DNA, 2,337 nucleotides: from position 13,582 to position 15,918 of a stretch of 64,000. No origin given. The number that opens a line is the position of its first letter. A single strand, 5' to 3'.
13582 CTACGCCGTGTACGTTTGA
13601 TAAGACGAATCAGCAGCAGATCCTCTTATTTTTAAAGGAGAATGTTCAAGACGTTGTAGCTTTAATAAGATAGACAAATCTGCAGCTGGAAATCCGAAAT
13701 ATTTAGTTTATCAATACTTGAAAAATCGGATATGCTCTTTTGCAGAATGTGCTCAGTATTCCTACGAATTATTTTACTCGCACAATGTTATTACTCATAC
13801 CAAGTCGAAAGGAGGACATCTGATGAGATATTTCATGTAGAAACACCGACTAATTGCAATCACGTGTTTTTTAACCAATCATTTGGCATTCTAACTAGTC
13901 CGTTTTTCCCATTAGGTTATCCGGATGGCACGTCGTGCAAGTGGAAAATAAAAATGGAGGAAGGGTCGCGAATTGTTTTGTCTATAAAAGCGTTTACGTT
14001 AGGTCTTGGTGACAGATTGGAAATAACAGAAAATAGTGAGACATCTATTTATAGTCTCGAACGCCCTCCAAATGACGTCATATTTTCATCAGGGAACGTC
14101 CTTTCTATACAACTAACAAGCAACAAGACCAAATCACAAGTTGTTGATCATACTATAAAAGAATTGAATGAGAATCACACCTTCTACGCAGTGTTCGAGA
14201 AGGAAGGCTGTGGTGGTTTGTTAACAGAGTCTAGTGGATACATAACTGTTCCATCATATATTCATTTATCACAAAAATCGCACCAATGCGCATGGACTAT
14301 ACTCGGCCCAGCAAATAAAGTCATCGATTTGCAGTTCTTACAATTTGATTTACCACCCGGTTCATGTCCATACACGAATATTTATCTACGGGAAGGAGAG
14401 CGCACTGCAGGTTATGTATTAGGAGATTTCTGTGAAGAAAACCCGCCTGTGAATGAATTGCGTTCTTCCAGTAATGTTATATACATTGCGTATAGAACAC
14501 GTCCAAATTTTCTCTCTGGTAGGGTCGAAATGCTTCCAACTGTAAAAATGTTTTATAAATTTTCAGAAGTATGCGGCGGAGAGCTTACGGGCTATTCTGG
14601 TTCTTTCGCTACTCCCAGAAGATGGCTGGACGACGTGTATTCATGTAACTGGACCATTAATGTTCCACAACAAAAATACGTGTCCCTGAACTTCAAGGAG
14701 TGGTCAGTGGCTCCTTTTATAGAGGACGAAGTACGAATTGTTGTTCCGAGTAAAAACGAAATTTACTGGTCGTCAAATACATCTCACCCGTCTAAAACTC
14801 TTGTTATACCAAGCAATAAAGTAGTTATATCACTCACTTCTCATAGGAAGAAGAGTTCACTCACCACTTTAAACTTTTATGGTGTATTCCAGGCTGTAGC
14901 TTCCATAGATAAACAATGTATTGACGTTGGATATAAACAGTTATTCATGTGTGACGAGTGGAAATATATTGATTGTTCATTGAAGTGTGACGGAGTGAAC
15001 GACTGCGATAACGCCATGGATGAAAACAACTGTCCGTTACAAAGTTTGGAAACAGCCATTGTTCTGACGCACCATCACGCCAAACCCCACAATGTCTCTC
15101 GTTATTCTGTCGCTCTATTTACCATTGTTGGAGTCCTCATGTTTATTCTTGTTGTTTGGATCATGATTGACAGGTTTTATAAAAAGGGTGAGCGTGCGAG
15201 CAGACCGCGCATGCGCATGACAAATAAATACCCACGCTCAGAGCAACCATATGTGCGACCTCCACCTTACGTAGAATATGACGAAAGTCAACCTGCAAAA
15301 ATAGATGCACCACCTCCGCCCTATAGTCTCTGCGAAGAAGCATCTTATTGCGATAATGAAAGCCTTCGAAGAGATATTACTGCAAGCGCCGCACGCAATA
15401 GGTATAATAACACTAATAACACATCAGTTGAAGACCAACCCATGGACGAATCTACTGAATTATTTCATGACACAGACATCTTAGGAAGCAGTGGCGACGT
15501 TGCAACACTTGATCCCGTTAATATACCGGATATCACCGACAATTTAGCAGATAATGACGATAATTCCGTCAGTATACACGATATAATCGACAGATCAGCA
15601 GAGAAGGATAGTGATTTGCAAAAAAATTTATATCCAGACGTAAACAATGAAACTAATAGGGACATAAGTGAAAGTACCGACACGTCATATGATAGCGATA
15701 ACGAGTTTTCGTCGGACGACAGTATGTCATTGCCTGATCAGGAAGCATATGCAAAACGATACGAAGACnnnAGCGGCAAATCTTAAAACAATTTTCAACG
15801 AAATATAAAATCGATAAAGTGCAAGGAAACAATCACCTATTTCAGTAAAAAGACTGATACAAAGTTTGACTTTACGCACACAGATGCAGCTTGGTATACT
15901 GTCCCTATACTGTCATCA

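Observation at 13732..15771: Intronless CUB-CUB-CUB-LDLa transmembrane protein with two cytoplasmic PPxY motifs in an otherwise intron-rich locus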

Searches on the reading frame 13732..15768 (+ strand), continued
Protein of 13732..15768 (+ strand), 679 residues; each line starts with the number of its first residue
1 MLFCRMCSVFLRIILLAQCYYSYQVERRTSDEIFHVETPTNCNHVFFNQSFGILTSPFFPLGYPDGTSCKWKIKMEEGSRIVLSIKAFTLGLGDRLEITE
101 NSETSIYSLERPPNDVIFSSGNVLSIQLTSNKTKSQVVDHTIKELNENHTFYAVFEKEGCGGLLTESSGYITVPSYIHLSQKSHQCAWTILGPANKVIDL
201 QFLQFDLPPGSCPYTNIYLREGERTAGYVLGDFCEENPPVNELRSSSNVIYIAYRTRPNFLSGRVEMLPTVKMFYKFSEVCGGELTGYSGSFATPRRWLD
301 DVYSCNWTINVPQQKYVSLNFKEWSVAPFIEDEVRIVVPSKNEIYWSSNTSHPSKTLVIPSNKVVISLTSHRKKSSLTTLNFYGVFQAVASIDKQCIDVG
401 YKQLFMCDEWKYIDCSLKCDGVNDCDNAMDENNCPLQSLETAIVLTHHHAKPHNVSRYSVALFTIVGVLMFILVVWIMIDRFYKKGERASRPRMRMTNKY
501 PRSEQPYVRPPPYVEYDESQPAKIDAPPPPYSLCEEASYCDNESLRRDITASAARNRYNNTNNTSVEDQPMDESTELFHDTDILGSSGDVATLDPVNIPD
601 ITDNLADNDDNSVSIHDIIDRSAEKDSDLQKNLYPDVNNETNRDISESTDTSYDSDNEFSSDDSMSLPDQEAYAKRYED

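Call 63: find_encoding_contigs(protein=P0206, flank=10000, max_places=2)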
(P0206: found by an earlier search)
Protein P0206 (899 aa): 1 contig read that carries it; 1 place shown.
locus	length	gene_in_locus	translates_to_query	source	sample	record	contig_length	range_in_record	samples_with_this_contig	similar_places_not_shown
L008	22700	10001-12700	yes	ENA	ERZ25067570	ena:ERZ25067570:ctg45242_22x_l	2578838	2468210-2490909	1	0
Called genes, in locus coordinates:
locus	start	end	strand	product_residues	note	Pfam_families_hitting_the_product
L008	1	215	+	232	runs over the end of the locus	-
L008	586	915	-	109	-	-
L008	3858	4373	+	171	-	-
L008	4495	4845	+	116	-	-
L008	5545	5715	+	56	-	-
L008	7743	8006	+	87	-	-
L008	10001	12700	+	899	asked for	PF00431:CUB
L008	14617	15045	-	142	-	-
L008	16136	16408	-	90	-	PF28493:fs1K10_C (weak)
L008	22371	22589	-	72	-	-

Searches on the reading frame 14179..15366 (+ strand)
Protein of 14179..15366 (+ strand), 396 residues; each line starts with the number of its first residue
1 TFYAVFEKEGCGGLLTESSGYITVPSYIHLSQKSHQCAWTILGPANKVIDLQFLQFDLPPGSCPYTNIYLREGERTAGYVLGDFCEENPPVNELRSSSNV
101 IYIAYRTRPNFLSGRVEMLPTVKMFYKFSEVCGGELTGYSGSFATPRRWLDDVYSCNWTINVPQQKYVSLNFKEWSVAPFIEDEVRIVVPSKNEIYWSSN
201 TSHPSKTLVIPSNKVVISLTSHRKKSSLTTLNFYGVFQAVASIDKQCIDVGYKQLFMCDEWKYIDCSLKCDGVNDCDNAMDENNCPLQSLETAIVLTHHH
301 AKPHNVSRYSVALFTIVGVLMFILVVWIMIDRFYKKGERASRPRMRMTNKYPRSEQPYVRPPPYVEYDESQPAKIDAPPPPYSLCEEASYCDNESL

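Call 56: search_solved_structures(query=A4, max_evalue=1e-10, show_alignments=5)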
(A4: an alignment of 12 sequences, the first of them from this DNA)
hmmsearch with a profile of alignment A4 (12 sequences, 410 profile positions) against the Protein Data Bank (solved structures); distinct sequences matched with E-value up to 1e-10: 50.
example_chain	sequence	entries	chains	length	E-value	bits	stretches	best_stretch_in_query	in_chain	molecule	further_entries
3kq4_B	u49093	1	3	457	2.4e-62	214.6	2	8-212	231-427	Cubilin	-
6fzv_D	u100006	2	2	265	2.7e-40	141.9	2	7-112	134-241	Procollagen C-endopeptidase enhancer 1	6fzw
9en2_A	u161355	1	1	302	4.9e-40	141.1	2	7-112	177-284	Procollagen C-endopeptidase enhancer 1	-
8ivw_A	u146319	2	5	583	1.6e-37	132.8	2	5-108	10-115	Neuropilin-2 | aNRP2-14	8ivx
2qqk_A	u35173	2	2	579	1.3e-36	129.8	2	10-108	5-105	Neuropilin-2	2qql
7m22_N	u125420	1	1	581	1.3e-36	129.8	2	10-108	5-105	Neuropilin-2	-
7t4s_F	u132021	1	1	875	4e-36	128.2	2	10-108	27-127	Neuropilin-2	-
4gz9_A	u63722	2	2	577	1.6e-34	122.9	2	6-108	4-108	Neuropilin-1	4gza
7m0r_E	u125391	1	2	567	2.7e-34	122.2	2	6-108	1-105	Neuropilin-1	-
10ri_E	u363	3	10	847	4.9e-34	121.3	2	5-108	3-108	Neuropilin-1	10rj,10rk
8jut_A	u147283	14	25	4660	5.3e-32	114.6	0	264-295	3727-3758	LDL receptor related protein 2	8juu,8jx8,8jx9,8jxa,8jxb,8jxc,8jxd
7f56_E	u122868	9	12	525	6.6e-32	114.3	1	10-336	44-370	Neuropilin and tolloid-like protein 2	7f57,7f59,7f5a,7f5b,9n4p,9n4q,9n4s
8em4_A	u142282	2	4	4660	6.7e-32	114.3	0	264-295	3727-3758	Low-density lipoprotein receptor-related protein 2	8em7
3dem_A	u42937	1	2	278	4.4e-26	95.1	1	15-131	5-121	Complement factor MASP-3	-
4aqb_A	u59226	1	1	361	6.1e-26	94.6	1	15-131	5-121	MANNAN-BINDING LECTIN SERINE PROTEASE 1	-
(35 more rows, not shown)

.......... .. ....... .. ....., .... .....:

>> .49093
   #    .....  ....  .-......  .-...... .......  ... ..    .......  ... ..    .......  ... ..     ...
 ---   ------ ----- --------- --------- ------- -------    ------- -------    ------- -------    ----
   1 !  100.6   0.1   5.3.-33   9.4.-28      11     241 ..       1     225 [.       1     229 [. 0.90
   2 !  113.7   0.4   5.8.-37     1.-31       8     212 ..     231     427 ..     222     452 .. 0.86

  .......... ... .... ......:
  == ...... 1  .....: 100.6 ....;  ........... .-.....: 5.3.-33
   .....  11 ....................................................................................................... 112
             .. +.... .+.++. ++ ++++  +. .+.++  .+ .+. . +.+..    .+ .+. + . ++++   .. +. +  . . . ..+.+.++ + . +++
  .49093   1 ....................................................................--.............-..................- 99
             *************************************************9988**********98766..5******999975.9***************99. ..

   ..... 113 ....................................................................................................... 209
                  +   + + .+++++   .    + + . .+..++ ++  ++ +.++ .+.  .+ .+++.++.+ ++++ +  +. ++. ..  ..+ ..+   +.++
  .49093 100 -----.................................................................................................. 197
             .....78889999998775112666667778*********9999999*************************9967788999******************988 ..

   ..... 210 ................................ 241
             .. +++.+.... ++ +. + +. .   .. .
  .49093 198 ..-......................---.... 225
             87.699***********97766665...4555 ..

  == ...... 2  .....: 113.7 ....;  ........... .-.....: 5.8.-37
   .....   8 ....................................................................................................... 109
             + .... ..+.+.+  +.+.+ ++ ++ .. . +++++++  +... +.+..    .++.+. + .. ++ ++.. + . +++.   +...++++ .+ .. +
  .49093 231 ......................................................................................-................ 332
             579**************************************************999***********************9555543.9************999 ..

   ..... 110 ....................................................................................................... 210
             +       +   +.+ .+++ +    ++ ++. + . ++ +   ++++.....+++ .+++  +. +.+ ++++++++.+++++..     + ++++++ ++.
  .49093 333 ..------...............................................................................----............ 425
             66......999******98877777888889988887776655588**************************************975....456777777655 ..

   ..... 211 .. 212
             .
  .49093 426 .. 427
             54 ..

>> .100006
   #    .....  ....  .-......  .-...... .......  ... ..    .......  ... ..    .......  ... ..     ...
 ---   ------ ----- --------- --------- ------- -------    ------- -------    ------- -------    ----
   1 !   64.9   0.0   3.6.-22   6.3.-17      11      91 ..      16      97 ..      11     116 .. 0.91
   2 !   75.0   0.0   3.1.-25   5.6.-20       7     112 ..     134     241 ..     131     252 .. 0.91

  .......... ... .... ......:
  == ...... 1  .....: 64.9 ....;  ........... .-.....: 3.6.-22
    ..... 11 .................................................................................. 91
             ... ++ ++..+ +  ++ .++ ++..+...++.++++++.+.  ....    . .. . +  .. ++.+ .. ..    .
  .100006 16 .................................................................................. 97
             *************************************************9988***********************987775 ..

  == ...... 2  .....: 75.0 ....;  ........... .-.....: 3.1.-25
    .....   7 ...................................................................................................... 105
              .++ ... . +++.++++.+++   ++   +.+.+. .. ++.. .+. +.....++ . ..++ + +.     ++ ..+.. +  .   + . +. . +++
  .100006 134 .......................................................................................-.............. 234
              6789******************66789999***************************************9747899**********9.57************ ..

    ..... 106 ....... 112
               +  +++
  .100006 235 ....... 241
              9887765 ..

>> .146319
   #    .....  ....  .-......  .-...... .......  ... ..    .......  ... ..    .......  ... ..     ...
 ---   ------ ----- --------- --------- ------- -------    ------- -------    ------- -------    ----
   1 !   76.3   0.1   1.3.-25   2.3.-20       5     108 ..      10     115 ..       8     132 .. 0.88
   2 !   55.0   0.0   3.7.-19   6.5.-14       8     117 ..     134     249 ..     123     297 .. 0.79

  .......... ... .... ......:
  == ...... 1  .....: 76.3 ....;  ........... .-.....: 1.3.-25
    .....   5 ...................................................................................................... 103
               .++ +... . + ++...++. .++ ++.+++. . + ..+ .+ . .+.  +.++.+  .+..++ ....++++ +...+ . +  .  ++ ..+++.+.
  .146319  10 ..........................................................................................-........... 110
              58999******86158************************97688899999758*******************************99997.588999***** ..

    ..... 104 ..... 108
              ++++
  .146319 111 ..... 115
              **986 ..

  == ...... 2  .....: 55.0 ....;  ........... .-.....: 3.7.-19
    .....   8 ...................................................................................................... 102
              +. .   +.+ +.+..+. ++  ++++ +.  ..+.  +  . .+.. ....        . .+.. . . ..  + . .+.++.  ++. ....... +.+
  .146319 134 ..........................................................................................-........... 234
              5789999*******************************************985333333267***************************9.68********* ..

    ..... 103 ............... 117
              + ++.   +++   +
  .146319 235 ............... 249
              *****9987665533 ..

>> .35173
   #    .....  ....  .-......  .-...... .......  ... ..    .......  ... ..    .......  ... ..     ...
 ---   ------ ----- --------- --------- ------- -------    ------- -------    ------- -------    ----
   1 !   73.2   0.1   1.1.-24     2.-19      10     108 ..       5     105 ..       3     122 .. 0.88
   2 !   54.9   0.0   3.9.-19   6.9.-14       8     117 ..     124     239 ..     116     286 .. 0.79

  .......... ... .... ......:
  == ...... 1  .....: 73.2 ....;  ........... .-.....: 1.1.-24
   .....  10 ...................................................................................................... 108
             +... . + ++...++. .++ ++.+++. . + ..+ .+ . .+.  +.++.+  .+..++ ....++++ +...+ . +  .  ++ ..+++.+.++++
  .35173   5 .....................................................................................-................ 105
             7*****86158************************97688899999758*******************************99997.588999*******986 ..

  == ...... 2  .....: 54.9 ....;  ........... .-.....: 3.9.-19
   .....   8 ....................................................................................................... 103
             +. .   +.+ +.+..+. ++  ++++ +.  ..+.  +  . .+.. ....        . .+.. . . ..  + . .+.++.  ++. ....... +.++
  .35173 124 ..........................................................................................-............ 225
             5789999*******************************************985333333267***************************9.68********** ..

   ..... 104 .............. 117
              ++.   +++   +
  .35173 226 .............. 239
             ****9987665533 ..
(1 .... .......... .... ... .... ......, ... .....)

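Call 73: predict_structure(alignment_id=A4)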
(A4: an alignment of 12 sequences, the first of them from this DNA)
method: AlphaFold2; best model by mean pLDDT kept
length: 396 residues; sequences in the alignment: 12
mean_pLDDT: 73.7   pTM: 0.56
mean pLDDT of the five models: 73.7, 72.9, 72.5, 72.0, 71.0
residues with pLDDT >= 90: 77; 70-90: 181; 50-70: 76; < 50: 62
segments of 3 or more residues with pLDDT < 50: 1-4, 287-305, 347-354, 356-358, 370-375, 383-396
pLDDT, mean of each block of 10 residues (from residue 1): 48 92 76 81 91 88 89 77 90 89 86 62 92 86 79 80 88 79 84 85 81 91 64 88 68 79 81 82 60 36 54 85 87 61 47 49 52 49 41 35
secondary structure, 60 per line:
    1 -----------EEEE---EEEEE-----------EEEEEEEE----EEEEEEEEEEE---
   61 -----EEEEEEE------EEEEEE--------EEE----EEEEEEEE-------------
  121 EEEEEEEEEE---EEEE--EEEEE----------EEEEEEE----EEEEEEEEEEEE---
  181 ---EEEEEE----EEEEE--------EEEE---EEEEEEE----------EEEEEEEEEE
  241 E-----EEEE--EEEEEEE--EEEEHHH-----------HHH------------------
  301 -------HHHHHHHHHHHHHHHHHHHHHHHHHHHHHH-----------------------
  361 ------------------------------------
elements in order: E12-15 E19-23 E35-42 E47-57 E66-72 E79-84 E93-95 E100-107 E121-130 E134-137 E140-144 E155-161 E166-177 E184-189 E194-198 E207-210 E214-220 E231-241 E247-250 E253-259 E262-265 H308-337

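Call 75: fold_search(model_id=the predicted structure, library=pdb)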
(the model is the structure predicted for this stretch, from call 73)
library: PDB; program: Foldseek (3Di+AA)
matches with E <= 10: 1371; with E <= 0.001: 122
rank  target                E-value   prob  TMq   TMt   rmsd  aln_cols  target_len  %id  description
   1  9en2_A                1.1e-15  1.00  0.26  0.40  15.5       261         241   21  Crystal structure of the metalloproteinase enhancer PCPE-1 complexed with nanobodies VHH-H4 and VHH-I5 (released 2024-07-03)
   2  6fzv_D                2.0e-15  1.00  0.25  0.40  16.2       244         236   22  Crystal structure of the metalloproteinase enhancer PCPE-1 bound to the procollagen C propeptide trimer (short) (released 2018-07-04)
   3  2qql_A                2.6e-15  1.00  0.27  0.20  17.9       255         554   19  Neuropilin-2 a1a2b1b2 Domains in Complex with a Semaphorin-Blocking Fab (released 2007-11-20)
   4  7m0r_E                5.7e-15  1.00  0.26  0.22  19.1       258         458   19  Cryo-EM structure of the Sema3A/PlexinA4/Neuropilin 1 complex (released 2021-05-05)
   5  4gz9_A                1.2e-14  1.00  0.25  0.18  21.4       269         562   18  Mouse Neuropilin-1, extracellular domains 1-4 (a1a2b1b2) (released 2012-10-17)
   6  7f59_E                1.6e-14  1.00  0.23  0.29  29.7       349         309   19  DNQX-bound GluK2-1xNeto2 complex (released 2021-09-29)
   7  3kq4_B                6.8e-14  1.00  0.28  0.24  13.5       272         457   19  Structure of Intrinsic Factor-Cobalamin bound to its receptor Cubilin (released 2010-03-09)
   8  2qqk_A                8.9e-14  1.00  0.26  0.19  18.4       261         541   21  Neuropilin-2 a1a2b1b2 Domains in Complex with a Semaphorin-Blocking Fab (released 2007-11-20)
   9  7f5a_F                1.2e-13  1.00  0.23  0.30  30.2       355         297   19  DNQX-bound GluK2-2xNeto2 complex (released 2021-09-29)
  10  4aqb_A                1.4e-13  1.00  0.25  0.28  23.8       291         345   16  MBL-Ficolin Associated Protein-1, MAP-1 aka MAP44 (released 2012-08-08)
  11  9n4q_F                6.5e-13  1.00  0.23  0.26  31.3       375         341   17  Composite map for GluK2-2xNeto2 in the apo state (released 2025-09-17)
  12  9n4q_E                1.5e-12  1.00  0.23  0.26  29.6       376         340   16  Composite map for GluK2-2xNeto2 in the apo state (released 2025-09-17)
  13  9nrc_A                3.8e-12  1.00  0.26  0.16  11.9       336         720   16  TMPRSS6 in complex with REGN7999 Fab and REGN8023 Fab (released 2025-07-09)
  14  9n4p_E                3.8e-12  1.00  0.22  0.25  29.7       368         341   17  Composite map for GluK2-1xNeto2 in the apo state (released 2025-09-17)
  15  5ckq                  4.7e-12  1.00  0.24  0.33  23.9       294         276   14  CUB1-EGF-CUB2 domains of rat MASP-1 (released 2017-01-18)
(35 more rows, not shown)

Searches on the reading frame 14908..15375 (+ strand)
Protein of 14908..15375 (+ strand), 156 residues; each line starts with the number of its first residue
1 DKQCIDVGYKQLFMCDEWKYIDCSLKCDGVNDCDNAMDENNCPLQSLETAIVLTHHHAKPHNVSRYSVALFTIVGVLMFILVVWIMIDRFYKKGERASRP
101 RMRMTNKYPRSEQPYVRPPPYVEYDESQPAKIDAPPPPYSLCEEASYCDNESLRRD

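Call 47: search_solved_structures(query=window:14908-15375:+, max_evalue=1, show_alignments=3)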
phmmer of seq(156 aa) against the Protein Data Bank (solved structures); distinct sequences matched with E-value up to 1: 26.
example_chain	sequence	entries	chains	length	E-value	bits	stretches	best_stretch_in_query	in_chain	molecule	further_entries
3dpr_E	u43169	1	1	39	0.014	18.2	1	20-42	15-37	LDL-receptor class A 3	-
1v9u_5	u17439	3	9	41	0.016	18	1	20-42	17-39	LDL-receptor class A 3 | Very low-density lipoprotein receptor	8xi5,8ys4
7ffn_M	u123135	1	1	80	0.018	17.8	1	12-45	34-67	Low-density lipoprotein receptor class A domain-containing protein 3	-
8yvz_E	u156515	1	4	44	0.019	17.8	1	20-42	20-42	Very low-density lipoprotein receptor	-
9l9a_M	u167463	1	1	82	0.02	17.7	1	20-42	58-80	Very low-density lipoprotein receptor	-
8x0k_D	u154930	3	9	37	0.02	17.7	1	19-42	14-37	Very low-density lipoprotein receptor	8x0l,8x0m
8ihp_M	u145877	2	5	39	0.024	17.5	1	20-42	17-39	Very low-density lipoprotein receptor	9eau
7n1h_O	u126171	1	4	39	0.044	16.6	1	12-43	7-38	Low-density lipoprotein receptor class A domain-containing protein 3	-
2i1p_A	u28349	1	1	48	0.061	16.1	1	13-45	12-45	Low-density lipoprotein receptor-related protein 2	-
7fff_H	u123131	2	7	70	0.066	16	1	12-44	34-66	Low-density lipoprotein receptor class A domain-containing protein 3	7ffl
2m96_A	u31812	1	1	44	0.081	15.7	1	12-42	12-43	Relaxin receptor 2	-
5oyl_D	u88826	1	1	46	0.085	15.7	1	25-43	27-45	Low-density lipoprotein receptor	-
9dqz_M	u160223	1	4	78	0.11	15.3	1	12-45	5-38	Very low-density lipoprotein receptor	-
8ua4_R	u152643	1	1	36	0.11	15.3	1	12-42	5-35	Very low-density lipoprotein receptor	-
9uio_R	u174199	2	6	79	0.11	15.3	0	12-45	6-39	Very low-density lipoprotein receptor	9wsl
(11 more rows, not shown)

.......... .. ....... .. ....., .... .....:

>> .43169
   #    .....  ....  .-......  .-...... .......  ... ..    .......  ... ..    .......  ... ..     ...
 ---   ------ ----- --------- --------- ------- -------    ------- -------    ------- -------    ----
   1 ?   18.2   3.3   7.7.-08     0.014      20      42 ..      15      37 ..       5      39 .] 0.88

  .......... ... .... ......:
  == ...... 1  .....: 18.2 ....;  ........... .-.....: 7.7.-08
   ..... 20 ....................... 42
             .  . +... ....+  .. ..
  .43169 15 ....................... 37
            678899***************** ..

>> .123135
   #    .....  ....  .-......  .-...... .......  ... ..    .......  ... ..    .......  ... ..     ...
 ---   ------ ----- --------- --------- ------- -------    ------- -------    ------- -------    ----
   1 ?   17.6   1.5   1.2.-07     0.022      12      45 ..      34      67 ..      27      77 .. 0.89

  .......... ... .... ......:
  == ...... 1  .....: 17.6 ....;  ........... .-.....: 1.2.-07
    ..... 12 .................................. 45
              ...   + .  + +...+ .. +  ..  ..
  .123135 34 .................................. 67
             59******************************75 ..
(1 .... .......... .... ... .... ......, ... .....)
